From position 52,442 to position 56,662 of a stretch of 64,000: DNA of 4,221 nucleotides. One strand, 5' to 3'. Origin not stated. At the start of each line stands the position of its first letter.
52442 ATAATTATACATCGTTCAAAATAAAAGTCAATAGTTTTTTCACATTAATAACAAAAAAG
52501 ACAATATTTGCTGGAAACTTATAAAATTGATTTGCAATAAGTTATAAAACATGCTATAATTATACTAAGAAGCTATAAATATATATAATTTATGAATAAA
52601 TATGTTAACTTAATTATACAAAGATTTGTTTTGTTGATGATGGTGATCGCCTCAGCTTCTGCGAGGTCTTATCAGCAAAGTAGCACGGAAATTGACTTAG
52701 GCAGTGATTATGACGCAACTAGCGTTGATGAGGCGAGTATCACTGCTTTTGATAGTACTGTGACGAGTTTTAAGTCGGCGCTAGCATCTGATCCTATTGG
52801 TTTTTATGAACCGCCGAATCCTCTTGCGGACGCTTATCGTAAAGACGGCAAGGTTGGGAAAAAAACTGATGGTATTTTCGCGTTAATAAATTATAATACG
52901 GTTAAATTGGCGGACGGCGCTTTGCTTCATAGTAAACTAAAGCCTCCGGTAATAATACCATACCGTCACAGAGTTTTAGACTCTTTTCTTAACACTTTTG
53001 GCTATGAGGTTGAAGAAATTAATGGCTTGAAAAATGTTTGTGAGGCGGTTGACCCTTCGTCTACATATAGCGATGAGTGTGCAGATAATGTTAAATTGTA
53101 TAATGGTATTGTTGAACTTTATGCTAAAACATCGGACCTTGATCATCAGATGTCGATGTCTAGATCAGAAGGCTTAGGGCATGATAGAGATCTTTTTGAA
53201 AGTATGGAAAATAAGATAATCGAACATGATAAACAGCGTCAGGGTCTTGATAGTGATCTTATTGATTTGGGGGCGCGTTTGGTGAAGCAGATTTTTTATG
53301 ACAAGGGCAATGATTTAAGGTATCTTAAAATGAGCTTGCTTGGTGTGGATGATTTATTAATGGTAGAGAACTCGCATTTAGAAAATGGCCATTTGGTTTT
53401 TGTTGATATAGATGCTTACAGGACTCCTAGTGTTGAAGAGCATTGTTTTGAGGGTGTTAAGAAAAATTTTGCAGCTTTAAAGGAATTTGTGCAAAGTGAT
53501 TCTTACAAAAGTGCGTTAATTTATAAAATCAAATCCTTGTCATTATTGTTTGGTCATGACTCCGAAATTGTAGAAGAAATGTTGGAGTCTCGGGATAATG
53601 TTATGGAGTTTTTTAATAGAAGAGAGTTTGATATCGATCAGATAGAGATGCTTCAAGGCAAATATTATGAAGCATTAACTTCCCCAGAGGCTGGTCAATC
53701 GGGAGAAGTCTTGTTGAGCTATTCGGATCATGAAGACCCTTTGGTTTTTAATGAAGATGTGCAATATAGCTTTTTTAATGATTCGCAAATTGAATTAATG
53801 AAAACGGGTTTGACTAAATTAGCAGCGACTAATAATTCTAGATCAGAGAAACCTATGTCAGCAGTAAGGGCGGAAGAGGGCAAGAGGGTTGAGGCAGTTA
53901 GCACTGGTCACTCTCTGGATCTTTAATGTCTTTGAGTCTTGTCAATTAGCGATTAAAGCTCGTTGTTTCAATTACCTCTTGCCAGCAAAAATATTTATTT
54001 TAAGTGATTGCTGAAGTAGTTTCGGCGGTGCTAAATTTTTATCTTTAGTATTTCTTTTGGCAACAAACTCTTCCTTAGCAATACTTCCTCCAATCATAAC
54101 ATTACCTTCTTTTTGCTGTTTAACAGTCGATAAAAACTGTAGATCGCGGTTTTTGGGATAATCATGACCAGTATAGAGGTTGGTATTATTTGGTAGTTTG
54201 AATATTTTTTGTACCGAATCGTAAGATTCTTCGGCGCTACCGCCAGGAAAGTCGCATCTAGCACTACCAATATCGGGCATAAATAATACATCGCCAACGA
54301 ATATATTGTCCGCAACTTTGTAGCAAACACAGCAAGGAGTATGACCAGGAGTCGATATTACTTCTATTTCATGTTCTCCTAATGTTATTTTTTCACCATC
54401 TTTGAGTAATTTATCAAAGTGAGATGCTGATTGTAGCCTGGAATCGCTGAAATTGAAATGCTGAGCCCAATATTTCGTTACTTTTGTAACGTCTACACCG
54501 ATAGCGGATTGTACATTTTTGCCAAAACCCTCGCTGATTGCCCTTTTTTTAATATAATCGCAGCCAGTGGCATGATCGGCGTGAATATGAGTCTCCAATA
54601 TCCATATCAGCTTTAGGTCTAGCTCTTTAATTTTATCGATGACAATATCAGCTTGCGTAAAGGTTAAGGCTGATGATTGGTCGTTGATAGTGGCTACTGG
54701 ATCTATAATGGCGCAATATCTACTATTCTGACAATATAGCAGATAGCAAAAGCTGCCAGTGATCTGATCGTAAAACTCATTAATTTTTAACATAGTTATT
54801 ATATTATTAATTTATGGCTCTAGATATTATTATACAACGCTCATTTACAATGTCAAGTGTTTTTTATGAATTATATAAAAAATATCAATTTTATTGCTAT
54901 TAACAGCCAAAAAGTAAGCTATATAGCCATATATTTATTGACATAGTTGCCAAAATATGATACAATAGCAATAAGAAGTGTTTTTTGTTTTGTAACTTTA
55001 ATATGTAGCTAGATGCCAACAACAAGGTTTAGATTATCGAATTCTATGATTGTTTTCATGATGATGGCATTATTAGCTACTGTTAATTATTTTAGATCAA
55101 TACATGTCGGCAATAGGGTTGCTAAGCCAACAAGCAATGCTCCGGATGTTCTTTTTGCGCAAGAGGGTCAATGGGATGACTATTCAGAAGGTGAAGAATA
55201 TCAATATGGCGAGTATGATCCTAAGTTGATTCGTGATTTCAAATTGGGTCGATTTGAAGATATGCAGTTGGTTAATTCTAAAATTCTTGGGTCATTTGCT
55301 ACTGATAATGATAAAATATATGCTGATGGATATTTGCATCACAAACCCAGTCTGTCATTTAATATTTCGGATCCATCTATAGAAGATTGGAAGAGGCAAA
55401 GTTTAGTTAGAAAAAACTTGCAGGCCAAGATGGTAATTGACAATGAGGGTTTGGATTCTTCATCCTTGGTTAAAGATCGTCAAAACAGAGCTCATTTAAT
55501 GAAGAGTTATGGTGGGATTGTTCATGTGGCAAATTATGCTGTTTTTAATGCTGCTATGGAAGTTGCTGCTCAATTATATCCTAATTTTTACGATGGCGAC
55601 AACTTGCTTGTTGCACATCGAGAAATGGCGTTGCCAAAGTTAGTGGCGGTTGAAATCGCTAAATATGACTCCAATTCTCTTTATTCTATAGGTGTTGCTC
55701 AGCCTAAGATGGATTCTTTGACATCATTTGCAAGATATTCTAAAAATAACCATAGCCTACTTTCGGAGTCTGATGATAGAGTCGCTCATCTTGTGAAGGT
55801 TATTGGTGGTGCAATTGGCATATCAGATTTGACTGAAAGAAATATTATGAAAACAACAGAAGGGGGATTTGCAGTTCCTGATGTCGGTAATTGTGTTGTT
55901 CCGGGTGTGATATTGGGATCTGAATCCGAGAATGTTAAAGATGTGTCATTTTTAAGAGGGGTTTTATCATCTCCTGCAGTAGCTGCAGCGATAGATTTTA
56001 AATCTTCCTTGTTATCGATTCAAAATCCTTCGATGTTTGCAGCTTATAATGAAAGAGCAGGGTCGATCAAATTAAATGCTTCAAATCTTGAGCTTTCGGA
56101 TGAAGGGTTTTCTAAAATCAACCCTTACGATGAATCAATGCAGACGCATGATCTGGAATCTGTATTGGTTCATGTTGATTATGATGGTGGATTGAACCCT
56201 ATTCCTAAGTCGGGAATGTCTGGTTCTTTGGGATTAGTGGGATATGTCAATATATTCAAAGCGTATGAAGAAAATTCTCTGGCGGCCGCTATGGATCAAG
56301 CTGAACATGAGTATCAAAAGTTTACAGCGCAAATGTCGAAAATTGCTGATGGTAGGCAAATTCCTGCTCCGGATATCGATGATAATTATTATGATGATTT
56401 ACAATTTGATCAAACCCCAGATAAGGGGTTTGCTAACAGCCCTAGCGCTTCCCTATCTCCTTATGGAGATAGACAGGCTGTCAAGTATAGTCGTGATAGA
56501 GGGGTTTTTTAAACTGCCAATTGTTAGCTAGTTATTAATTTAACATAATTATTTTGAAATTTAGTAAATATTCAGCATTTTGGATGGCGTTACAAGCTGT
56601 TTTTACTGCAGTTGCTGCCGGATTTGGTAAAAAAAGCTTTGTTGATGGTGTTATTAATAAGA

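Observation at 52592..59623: Cluster of divergent paralogues forming an unrecognised secreted or membrane protein family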

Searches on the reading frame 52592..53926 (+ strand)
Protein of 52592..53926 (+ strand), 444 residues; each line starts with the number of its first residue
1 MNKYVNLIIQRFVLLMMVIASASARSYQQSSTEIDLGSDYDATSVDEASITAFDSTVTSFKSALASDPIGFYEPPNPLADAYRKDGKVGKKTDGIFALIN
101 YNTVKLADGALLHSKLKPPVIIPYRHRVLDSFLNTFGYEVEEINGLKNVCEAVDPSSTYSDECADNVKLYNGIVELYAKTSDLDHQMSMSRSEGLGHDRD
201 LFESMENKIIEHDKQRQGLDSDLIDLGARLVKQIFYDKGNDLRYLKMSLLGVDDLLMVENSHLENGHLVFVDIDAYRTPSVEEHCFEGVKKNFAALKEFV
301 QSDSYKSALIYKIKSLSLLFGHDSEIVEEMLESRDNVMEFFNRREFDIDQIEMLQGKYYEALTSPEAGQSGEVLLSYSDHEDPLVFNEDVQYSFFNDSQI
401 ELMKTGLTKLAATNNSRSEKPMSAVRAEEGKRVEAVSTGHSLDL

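Call 4: search_protein_families(library=pfam, proteins=[window:52592-53926:+], max_evalue=1)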
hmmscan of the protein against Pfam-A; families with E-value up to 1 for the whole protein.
window:52592-53926:+ (444 aa): 0 families

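Call 5: search_protein_families(library=ncbifam, proteins=[window:52592-53926:+], max_evalue=1)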
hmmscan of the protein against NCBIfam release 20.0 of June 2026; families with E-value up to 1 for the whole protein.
window:52592-53926:+ (444 aa): 0 families

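Call 17: find_encoding_contigs(protein=window:52592-53926:+, flank=10000, max_places=10)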
Protein window:52592-53926:+ (444 aa): 2 contigs read that carry it; 2 places shown.
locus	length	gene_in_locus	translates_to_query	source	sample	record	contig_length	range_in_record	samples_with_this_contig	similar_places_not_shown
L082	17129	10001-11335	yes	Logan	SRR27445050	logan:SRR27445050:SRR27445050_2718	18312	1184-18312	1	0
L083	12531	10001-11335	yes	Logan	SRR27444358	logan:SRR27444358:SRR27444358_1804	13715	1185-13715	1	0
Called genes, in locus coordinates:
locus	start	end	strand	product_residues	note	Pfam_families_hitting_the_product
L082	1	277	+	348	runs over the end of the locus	PF01118:Semialdhyde_dh, PF02774:Semialdhyde_dhC, PF22698:Semialdhyde_dhC_1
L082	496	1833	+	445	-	PF10396:TrmE_N, PF12631:MnmE_helical, PF01926:MMR_HSR1, PF02421:FeoB_N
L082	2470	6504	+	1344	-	PF12796:Ank_2, PF13637:Ank_4, PF12796:Ank_2, PF13637:Ank_4, PF13637:Ank_4, PF12796:Ank_2, PF12796:Ank_2, PF12796:Ank_2, +10 more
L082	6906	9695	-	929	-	PF02739:5_3_exonuc_N, PF01367:5_3_exonuc, PF00476:DNA_pol_A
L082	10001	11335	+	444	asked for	-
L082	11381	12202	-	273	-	PF00753:Lactamase_B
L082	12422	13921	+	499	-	-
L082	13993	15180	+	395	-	-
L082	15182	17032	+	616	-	-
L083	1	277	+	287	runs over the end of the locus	PF01118:Semialdhyde_dh, PF22698:Semialdhyde_dhC_1, PF02774:Semialdhyde_dhC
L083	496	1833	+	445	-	PF10396:TrmE_N, PF12631:MnmE_helical, PF01926:MMR_HSR1, PF02421:FeoB_N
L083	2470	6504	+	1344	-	PF12796:Ank_2, PF13637:Ank_4, PF12796:Ank_2, PF13637:Ank_4, PF13637:Ank_4, PF12796:Ank_2, PF12796:Ank_2, PF12796:Ank_2, +10 more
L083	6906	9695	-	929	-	PF02739:5_3_exonuc_N, PF01367:5_3_exonuc, PF00476:DNA_pol_A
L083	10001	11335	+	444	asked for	-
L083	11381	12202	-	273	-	PF00753:Lactamase_B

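Call 23: find_homologous_proteins(query=window:52592-53926:+, max_evalue=10)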
Query window:52592-53926:+ (444 aa): 1 proteins with E <= 10 among 5072 candidates.
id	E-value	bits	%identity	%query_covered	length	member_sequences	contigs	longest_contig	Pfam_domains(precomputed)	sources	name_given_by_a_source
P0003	1.6e-289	978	100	100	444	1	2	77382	-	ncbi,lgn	-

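Call 35: search_protein_families(library=phrogs, proteins=[window:52592-53926:+], max_evalue=1)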
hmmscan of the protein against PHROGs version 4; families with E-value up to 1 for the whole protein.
window:52592-53926:+ (444 aa): 0 families

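Call 86: search_protein_families(library=pfam, proteins=[L085:8376-11120:+], max_evalue=0.1)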
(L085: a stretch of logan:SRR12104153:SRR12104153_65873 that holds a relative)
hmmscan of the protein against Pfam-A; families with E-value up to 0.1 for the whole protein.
L085:8376-11120:+ (915 aa): 0 families

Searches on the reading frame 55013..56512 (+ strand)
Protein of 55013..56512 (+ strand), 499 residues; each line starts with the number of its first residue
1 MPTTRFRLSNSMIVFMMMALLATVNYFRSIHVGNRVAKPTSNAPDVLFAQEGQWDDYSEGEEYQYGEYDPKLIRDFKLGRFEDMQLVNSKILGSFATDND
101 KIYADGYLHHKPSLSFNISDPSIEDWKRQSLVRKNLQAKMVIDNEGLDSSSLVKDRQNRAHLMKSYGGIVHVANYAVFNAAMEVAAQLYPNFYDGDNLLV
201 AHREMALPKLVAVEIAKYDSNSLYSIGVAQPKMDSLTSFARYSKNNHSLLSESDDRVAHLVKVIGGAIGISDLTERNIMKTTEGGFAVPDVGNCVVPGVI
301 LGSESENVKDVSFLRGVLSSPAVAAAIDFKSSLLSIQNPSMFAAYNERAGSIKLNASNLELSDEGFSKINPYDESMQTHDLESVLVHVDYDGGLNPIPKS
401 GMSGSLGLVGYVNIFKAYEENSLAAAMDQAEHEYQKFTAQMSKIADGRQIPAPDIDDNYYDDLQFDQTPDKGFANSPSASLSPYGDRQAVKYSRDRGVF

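Call 4: search_protein_families(library=pfam, proteins=[window:55013-56512:+], max_evalue=1)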
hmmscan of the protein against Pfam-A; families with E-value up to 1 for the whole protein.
window:55013-56512:+ (499 aa): 0 families

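Call 5: search_protein_families(library=ncbifam, proteins=[window:55013-56512:+], max_evalue=1)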
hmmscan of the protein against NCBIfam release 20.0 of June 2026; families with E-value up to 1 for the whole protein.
window:55013-56512:+ (499 aa): 0 families

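Call 35: search_protein_families(library=phrogs, proteins=[window:55013-56512:+], max_evalue=1)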
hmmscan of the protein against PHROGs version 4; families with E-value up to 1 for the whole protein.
window:55013-56512:+ (499 aa): 1 family
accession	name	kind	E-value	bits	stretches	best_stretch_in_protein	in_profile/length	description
phrog_19642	-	unknown function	0.23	12.5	1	156-188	9-45/64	-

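Call 56: find_related_loci(query=window:55013-56512:+, collection=metagenome_contigs, flank=8000)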
Query window:55013-56512:+ (499 aa) in metagenome_contigs; peptide patterns used: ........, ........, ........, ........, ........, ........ (x = any residue, [..] = any of these).
136 stretches matched a pattern, but none encodes a relative of the query by tblastn (E <= 1e-3).

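Call 68: predict_structure(protein=window:55013-56512:+)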
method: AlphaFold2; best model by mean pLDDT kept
length: 499 residues; sequences in the alignment: 1
mean_pLDDT: 31.8   pTM: 0.18
mean pLDDT of the five models: 31.8, 28.8, 26.8, 25.9, 25.0
residues with pLDDT >= 90: 0; 70-90: 1; 50-70: 16; < 50: 482
segments of 3 or more residues with pLDDT < 50: 1-6, 22-435, 437-456, 458-499
pLDDT, mean of each block of 10 residues (from residue 1): 50 61 42 29 28 32 30 27 26 27 26 24 31 30 29 29 25 31 35 29 22 28 28 23 25 35 35 33 31 26 27 30 29 28 32 27 32 33 26 30 27 28 38 46 41 43 41 34 37 33
secondary structure, 60 per line:
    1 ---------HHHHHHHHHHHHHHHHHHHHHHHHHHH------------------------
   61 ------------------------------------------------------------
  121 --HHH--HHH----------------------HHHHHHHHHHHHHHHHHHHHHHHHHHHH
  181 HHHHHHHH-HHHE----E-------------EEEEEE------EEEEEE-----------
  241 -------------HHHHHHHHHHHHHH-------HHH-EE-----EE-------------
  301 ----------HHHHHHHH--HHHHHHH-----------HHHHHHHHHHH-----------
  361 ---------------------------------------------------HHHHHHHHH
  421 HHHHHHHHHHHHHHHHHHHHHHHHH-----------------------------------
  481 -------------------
elements in order: H10-36 H153-188 E212-217 E224-229 H254-267 H311-318 H321-327 H339-349 H412-445

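Call 86: search_protein_families(library=pfam, proteins=[L085:8376-11120:+], max_evalue=0.1)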
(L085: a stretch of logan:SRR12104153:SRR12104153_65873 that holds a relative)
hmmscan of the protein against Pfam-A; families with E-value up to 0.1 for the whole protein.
L085:8376-11120:+ (915 aa): 0 families
